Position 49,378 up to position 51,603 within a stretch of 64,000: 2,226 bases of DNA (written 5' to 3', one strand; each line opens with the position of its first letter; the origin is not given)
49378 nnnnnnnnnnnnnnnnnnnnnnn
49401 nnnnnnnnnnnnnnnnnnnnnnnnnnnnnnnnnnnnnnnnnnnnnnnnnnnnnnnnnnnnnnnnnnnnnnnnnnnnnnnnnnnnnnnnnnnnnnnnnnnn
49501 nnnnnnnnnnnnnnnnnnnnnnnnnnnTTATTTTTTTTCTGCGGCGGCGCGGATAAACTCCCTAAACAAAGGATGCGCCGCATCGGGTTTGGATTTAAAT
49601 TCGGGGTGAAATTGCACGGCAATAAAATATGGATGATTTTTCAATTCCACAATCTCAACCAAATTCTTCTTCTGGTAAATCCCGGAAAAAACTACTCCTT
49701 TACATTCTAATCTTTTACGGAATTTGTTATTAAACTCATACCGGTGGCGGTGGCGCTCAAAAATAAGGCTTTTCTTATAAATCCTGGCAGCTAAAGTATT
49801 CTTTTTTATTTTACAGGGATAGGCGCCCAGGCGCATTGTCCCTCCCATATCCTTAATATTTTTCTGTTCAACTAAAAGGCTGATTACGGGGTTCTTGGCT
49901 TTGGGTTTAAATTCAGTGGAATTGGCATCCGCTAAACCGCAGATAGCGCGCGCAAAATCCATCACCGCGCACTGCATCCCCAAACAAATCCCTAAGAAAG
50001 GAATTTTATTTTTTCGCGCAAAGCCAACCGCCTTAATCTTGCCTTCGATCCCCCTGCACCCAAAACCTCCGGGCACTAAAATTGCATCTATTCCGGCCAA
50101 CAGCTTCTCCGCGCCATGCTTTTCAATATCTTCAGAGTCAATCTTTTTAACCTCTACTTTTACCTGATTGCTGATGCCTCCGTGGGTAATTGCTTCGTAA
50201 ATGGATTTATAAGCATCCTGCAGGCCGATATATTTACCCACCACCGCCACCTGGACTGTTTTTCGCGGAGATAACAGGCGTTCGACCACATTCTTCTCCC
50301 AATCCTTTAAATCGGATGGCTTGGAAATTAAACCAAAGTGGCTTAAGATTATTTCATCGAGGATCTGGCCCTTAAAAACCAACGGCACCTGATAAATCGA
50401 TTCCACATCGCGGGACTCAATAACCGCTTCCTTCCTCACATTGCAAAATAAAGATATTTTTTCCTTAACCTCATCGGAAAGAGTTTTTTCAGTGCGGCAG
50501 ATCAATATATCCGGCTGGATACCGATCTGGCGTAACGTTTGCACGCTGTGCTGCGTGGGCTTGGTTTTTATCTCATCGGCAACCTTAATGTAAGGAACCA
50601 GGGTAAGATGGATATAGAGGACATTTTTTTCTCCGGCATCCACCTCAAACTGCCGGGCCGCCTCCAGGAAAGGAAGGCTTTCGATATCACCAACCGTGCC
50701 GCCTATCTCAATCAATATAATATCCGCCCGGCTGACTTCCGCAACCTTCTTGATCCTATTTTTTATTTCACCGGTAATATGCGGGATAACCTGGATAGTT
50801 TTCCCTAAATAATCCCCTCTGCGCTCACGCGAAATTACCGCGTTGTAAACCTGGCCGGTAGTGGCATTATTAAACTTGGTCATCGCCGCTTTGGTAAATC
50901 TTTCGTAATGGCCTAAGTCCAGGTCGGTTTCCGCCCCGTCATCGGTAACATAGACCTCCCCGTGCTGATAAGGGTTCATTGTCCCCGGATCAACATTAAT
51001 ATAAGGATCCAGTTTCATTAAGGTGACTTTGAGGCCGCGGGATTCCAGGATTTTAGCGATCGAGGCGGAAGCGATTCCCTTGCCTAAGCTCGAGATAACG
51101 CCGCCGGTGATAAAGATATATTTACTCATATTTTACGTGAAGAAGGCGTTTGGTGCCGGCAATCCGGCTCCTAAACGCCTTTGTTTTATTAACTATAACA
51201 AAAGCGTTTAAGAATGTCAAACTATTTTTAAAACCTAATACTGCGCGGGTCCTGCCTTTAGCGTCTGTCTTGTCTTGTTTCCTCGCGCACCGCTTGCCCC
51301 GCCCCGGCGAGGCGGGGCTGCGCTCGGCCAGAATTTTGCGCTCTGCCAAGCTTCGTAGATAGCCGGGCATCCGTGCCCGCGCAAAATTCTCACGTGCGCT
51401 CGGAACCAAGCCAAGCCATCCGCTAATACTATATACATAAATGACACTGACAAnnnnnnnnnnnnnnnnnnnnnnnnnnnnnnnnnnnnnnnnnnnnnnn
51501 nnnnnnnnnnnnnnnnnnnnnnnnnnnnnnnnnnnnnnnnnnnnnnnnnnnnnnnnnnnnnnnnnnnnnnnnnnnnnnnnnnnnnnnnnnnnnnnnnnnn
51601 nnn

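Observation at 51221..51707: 487-nt ORF-free, GC-rich, highly structured intergenic island between the HD-GYP operon and the pyrG promoter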

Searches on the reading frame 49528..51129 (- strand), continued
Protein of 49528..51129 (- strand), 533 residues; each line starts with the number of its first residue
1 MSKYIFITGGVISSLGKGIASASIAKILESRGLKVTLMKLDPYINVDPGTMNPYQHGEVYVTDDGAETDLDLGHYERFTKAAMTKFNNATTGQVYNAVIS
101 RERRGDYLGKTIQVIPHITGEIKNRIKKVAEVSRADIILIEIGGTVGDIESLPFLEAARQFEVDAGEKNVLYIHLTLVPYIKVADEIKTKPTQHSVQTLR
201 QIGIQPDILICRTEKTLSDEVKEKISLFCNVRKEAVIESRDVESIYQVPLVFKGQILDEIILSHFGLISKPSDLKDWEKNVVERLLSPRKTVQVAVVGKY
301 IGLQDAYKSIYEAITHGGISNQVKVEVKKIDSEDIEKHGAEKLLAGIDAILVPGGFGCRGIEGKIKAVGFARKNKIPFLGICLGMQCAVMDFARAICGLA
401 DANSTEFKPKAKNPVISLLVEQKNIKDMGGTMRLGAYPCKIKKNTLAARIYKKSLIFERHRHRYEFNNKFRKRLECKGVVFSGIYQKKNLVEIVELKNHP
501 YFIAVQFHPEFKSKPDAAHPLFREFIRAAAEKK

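Call 32: find_encoding_contigs(protein=P0010, flank=4000, max_places=2)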
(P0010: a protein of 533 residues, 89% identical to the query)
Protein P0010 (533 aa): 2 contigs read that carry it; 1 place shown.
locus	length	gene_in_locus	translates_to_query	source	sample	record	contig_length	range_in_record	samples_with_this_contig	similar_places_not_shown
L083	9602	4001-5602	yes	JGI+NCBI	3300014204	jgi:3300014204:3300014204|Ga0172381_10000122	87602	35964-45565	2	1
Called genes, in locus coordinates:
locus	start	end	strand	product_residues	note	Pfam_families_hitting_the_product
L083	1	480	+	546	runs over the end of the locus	PF01645:Glu_synthase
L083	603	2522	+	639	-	-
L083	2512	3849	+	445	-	PF13487:HD_5, PF01966:HD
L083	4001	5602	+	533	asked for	PF06418:CTP_synth_N, PF00117:GATase, PF07722:Peptidase_C26 (weak)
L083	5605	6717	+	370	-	PF00988:CPSase_sm_chain, PF00117:GATase, PF07722:Peptidase_C26 (weak)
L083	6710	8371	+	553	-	PF25596:CPSase_L_D1, PF02786:CPSase_L_D2, PF02787:CPSase_L_D3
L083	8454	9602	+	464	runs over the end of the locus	PF00753:Lactamase_B (weak), PF19583:ODP (weak), PF16661:Lactamase_B_6, PF10996:Beta-Casp, PF07521:RMMBL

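Call 33: find_encoding_contigs(protein=P0008, flank=4000, max_places=2)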
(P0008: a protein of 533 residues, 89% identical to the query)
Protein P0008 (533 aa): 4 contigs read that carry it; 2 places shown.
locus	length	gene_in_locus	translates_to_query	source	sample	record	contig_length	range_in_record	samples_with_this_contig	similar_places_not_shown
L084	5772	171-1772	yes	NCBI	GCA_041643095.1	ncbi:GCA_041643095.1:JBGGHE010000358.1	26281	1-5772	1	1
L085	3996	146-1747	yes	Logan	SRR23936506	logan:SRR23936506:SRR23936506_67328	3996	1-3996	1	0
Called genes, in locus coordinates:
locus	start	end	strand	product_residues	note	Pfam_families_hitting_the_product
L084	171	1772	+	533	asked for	PF06418:CTP_synth_N, PF00117:GATase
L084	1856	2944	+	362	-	PF00988:CPSase_sm_chain, PF00117:GATase, PF07722:Peptidase_C26 (weak)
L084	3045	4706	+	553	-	PF25596:CPSase_L_D1, PF02786:CPSase_L_D2, PF02787:CPSase_L_D3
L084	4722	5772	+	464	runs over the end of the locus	PF00753:Lactamase_B, PF16661:Lactamase_B_6 (weak), PF10996:Beta-Casp, PF07521:RMMBL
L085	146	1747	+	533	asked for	PF06418:CTP_synth_N, PF00117:GATase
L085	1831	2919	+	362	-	PF00988:CPSase_sm_chain, PF00117:GATase, PF07722:Peptidase_C26 (weak)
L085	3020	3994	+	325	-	?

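Call 34: find_encoding_contigs(protein=P0009, flank=4000, max_places=4)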
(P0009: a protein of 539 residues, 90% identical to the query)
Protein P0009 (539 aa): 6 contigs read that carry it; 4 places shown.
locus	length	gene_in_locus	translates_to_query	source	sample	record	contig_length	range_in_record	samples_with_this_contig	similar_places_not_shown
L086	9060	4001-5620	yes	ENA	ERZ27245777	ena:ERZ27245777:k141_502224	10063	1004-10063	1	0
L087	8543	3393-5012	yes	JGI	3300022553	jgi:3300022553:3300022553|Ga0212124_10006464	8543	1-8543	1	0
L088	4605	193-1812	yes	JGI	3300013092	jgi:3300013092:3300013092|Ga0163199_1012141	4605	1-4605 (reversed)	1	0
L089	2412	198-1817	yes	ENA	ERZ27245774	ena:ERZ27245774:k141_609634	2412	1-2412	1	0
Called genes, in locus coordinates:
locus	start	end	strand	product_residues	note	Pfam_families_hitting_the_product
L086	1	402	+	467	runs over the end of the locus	?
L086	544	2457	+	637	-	-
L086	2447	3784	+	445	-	PF13487:HD_5, PF01966:HD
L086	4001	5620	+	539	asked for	PF06418:CTP_synth_N, PF00117:GATase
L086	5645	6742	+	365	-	PF00988:CPSase_sm_chain, PF00117:GATase, PF07722:Peptidase_C26 (faint)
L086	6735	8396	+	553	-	PF25596:CPSase_L_D1, PF02786:CPSase_L_D2, PF02787:CPSase_L_D3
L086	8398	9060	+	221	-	?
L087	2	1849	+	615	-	?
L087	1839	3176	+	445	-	PF13487:HD_5, PF01966:HD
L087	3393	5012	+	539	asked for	PF06418:CTP_synth_N, PF00117:GATase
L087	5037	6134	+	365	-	PF00988:CPSase_sm_chain, PF00117:GATase, PF07722:Peptidase_C26 (faint)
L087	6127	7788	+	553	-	PF25596:CPSase_L_D1, PF02786:CPSase_L_D2, PF02787:CPSase_L_D3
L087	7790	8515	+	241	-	PF00753:Lactamase_B, PF19583:ODP (weak), PF16661:Lactamase_B_6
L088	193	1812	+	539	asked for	PF06418:CTP_synth_N, PF00117:GATase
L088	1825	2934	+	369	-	PF00988:CPSase_sm_chain, PF00117:GATase, PF07722:Peptidase_C26 (faint)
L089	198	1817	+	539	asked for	PF06418:CTP_synth_N, PF00117:GATase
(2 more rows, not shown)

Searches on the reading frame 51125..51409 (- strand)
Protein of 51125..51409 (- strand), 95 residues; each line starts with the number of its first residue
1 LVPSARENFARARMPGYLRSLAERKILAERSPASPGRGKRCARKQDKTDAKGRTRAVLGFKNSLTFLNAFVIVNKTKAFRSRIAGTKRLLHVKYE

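Call 44: search_protein_families(library=pfam, proteins=[window:51125-51409:-], max_evalue=1)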
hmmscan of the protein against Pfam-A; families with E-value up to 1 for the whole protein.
seq(95 aa): 0 families

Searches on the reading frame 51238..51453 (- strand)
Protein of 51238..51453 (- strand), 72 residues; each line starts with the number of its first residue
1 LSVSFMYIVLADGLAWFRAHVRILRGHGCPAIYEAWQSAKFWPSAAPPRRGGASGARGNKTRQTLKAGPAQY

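Call 44: search_protein_families(library=pfam, proteins=[window:51238-51453:-], max_evalue=1)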
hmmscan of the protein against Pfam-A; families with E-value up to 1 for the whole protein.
seq(72 aa): 1 family
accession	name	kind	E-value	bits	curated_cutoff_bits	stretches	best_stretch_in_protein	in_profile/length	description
PF16739.11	CARD_2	-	0.068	13.6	28.2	1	12-38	65-91/93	Caspase recruitment domain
